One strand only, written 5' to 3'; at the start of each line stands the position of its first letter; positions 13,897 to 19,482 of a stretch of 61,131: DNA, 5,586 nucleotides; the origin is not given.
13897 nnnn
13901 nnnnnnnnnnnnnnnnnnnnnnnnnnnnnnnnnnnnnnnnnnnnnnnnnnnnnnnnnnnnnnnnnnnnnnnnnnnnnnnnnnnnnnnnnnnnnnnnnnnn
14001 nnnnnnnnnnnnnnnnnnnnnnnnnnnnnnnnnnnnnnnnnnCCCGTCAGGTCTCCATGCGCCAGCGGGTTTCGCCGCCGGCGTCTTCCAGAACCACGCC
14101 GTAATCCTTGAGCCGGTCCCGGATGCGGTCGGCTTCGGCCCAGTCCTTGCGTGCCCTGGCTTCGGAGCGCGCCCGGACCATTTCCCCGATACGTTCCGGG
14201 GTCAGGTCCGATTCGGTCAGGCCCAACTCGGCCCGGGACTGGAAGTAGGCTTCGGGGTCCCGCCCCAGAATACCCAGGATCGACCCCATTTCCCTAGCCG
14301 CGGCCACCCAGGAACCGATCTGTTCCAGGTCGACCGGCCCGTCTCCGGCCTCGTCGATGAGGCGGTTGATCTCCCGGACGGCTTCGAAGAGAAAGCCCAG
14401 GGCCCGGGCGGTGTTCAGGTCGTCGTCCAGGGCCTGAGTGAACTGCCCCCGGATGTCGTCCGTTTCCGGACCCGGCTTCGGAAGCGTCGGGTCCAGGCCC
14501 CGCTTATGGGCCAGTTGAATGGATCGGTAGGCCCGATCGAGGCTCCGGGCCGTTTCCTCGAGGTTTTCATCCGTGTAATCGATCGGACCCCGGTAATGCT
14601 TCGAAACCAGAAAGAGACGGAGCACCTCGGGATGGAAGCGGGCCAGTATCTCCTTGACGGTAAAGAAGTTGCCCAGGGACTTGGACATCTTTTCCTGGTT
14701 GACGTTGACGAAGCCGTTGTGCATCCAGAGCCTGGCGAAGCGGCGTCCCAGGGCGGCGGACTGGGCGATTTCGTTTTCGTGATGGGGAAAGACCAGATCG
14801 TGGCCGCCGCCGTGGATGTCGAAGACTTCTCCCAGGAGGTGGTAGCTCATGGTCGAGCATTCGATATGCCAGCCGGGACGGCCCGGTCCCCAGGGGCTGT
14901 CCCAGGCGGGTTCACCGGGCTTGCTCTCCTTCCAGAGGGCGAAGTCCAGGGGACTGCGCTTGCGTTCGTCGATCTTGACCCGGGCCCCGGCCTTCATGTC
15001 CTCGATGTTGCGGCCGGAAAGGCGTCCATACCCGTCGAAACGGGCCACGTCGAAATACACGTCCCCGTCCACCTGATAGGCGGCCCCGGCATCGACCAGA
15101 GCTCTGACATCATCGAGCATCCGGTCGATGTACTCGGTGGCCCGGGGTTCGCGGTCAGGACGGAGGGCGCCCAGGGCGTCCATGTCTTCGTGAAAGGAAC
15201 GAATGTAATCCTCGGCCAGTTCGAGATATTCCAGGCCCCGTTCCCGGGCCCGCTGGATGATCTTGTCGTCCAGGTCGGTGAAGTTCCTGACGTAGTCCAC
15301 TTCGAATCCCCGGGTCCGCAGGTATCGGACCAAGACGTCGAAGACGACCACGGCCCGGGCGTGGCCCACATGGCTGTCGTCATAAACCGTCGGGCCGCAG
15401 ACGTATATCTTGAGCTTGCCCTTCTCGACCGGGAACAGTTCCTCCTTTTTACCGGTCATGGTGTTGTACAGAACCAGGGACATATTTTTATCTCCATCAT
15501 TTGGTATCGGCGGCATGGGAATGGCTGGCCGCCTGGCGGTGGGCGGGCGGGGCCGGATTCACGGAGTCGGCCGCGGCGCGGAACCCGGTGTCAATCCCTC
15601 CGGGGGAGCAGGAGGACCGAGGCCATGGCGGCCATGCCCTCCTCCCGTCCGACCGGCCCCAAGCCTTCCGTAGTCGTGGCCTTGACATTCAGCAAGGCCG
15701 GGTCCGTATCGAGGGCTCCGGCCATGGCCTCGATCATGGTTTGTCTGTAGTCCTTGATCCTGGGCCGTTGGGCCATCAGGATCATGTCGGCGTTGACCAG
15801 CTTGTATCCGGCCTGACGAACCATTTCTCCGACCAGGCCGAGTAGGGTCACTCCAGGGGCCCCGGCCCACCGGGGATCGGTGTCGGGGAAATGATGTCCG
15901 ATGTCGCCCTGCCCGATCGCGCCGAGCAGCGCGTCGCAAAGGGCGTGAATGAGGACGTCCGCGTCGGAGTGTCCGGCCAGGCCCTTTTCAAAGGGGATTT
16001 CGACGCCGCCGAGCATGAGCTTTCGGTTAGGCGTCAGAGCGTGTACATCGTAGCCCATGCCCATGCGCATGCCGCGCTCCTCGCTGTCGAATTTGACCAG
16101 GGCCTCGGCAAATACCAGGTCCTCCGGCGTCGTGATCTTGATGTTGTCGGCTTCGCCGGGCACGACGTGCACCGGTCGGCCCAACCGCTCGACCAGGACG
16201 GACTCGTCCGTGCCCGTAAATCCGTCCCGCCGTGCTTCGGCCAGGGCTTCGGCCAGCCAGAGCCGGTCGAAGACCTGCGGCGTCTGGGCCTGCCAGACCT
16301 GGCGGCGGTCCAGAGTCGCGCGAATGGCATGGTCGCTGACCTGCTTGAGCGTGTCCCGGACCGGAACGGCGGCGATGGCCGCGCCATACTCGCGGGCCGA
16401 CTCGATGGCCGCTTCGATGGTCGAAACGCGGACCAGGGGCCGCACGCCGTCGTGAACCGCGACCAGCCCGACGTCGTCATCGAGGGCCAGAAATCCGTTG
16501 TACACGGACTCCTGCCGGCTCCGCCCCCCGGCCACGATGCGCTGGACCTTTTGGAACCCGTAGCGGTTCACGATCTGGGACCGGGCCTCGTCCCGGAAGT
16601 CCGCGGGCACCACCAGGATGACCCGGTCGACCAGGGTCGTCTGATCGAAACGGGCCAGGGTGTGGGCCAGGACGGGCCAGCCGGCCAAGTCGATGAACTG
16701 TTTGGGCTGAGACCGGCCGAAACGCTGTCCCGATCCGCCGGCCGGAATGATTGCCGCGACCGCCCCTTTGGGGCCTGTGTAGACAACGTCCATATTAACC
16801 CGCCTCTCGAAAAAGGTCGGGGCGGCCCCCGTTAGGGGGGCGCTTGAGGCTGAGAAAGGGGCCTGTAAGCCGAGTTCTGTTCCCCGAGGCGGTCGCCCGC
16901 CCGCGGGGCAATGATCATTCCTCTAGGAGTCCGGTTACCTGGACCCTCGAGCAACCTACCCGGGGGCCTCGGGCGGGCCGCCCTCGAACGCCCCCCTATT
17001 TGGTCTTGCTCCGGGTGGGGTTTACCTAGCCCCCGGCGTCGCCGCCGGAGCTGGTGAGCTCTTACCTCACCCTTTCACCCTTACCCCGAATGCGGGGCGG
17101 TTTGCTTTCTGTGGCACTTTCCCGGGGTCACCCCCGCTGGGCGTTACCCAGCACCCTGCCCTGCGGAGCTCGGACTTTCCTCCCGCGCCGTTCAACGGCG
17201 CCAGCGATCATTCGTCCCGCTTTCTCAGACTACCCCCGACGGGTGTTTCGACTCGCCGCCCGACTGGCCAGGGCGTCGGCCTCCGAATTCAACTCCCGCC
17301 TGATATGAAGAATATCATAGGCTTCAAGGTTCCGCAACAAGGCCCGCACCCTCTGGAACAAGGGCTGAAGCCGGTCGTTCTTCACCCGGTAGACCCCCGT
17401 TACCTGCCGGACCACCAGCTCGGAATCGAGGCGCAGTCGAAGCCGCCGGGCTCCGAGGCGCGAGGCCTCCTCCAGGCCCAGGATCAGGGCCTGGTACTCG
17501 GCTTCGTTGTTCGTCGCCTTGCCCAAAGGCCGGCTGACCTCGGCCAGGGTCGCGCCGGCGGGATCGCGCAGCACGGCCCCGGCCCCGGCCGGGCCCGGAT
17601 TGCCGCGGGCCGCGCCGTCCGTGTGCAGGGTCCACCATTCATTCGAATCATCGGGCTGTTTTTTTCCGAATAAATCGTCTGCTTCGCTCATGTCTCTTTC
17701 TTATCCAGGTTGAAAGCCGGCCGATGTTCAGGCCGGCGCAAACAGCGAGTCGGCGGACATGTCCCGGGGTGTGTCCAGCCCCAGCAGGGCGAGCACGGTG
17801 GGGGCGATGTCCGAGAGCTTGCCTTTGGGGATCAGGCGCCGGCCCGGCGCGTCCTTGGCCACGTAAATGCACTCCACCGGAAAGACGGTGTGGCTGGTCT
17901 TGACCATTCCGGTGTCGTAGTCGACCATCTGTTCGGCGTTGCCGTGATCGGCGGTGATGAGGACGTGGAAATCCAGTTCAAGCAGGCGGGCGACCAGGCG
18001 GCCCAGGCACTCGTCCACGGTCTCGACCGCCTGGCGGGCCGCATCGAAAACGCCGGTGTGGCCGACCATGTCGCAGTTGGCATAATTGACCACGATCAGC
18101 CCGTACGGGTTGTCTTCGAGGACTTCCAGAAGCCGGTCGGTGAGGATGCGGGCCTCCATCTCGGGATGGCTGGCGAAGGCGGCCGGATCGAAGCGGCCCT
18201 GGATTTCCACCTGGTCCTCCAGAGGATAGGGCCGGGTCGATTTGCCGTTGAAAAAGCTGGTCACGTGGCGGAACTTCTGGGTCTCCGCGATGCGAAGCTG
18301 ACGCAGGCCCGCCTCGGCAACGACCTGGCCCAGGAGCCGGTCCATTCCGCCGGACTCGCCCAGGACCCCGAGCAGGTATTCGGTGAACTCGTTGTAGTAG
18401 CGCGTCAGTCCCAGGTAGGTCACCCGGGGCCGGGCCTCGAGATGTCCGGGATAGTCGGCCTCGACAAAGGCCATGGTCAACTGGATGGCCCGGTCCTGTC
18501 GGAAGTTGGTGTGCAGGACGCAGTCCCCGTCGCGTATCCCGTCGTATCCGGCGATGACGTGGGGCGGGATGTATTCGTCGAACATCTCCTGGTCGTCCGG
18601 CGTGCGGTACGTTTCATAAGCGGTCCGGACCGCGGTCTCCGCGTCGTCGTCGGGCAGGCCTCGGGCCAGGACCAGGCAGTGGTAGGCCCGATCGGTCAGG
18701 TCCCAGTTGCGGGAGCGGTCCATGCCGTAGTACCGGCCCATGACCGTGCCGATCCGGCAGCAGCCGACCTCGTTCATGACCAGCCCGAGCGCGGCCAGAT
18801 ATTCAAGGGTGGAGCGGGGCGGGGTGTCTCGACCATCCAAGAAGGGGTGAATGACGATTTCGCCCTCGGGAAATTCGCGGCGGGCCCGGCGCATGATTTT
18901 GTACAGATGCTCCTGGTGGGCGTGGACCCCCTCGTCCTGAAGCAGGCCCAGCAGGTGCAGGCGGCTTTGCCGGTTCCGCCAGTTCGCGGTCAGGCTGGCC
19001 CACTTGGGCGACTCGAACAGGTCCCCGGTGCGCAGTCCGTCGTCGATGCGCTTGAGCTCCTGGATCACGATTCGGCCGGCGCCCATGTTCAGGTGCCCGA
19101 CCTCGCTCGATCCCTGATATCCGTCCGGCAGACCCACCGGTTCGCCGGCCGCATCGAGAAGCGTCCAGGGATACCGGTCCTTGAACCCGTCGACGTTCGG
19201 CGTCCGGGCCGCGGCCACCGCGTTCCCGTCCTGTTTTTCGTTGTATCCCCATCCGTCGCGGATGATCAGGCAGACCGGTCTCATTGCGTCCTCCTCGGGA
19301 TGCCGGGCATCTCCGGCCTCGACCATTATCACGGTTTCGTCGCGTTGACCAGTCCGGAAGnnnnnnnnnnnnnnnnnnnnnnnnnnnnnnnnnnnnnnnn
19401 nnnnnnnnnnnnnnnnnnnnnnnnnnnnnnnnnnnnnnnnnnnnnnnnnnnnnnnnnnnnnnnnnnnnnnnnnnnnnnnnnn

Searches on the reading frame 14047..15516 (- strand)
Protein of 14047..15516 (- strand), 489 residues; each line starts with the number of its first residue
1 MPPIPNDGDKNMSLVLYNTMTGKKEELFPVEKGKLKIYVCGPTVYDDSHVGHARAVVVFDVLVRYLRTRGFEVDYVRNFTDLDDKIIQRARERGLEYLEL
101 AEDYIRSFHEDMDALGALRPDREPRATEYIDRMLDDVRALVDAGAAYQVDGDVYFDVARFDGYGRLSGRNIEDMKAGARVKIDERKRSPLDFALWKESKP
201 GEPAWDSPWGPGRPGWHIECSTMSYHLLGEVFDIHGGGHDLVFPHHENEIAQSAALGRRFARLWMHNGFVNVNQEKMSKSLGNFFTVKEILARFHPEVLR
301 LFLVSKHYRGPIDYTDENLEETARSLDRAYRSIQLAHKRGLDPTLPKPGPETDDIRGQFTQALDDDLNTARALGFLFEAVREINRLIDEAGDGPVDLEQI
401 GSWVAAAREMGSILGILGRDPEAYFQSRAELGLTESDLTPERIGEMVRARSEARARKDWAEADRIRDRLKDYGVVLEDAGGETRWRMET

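Call 67: search_protein_families(library=ncbifam, proteins=[window:14047-15516:-], max_evalue=1e-10)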
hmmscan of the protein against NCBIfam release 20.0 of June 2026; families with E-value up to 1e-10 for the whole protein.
window:14047-15516:- (489 aa): 8 families
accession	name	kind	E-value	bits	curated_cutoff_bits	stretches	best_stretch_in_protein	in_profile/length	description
TIGR00435.1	cysS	equivalog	3.3e-158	527.6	340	1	14-486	1-464/466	cysteine--tRNA ligase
NF011108.0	PRK14536.1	equivalog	1.9e-106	356.8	780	1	12-486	1-488/490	cysteine--tRNA ligase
TIGR03447.1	mycothiol_MshC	equivalog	2.3e-88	296.8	485.1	1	2-384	6-386/411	cysteine--1-D-myo-inosityl 2-amino-2-deoxy-alpha-D-glucopyranoside ligase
NF011107.0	PRK14534.1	equivalog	1.6e-69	235.2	744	1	12-322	1-326/481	cysteine--tRNA ligase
TIGR00398.1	metG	equivalog_domain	1.5e-15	56.9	336.35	0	46-115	12-81/530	methionine--tRNA ligase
NF008957.0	PRK12300.1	subfamily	3.1e-14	51.9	677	0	260-337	610-688/946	leucine--tRNA ligase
NF008900.0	PRK12267.1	equivalog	2.9e-13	49.2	598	0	36-116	5-87/648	methionine--tRNA ligase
NF001100.0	PRK00133.1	equivalog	2.2e-12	46.3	587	0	257-307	311-362/676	methionine--tRNA ligase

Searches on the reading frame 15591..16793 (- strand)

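Call 12: search_protein_families(library=pfam, proteins=[window:15591-16793:-], max_evalue=0.001)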
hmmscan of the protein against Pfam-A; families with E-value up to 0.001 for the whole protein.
window:15591-16793:- (400 aa): 3 families
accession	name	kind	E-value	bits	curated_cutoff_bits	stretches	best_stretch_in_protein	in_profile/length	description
PF01128.25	IspD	-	1.2e-65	221.8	27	1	12-234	1-220/221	2-C-methyl-D-erythritol 4-phosphate cytidylyltransferase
PF02542.21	YgbB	-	4.1e-62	209.5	26.7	1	242-395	1-154/155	YgbB family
PF12804.13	NTP_transf_3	-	7.6e-13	49.4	27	1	14-151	1-129/160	MobA-like NTP transferase domain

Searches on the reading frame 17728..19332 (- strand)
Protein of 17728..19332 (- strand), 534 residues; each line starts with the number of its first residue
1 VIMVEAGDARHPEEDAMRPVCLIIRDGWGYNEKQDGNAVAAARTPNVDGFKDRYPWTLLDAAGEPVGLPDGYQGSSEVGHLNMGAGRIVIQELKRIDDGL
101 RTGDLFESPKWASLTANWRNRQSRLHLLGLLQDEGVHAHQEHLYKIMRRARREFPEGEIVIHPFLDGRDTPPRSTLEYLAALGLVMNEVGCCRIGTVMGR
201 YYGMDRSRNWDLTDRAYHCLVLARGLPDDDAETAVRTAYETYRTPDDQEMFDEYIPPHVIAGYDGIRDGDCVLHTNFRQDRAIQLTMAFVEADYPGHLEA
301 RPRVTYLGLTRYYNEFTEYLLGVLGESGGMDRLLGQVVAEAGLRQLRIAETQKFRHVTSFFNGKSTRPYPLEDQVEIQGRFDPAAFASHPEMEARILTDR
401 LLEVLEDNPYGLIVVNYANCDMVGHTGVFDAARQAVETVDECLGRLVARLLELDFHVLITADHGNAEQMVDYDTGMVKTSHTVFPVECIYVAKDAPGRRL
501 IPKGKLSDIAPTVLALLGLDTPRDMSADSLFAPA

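Call 12: search_protein_families(library=pfam, proteins=[window:17728-19332:-], max_evalue=0.001)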
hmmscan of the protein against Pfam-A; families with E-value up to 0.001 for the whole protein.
window:17728-19332:- (534 aa): 4 families
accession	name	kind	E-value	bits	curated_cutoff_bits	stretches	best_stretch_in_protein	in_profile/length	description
PF01676.23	Metalloenzyme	-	8.1e-62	209.4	24.3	1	19-520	2-251/252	Metalloenzyme superfamily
PF06415.18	iPGM_N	-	1.4e-56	191.8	27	1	96-313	1-216/217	BPG-independent PGAM N-terminus (iPGM_N)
PF01663.27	Phosphodiest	-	4e-07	30.4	23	1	371-467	130-223/342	Type I phosphodiesterase / nucleotide pyrophosphatase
PF08665.17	PglZ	-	0.00032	21.2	25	0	410-466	114-173/179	PglZ domain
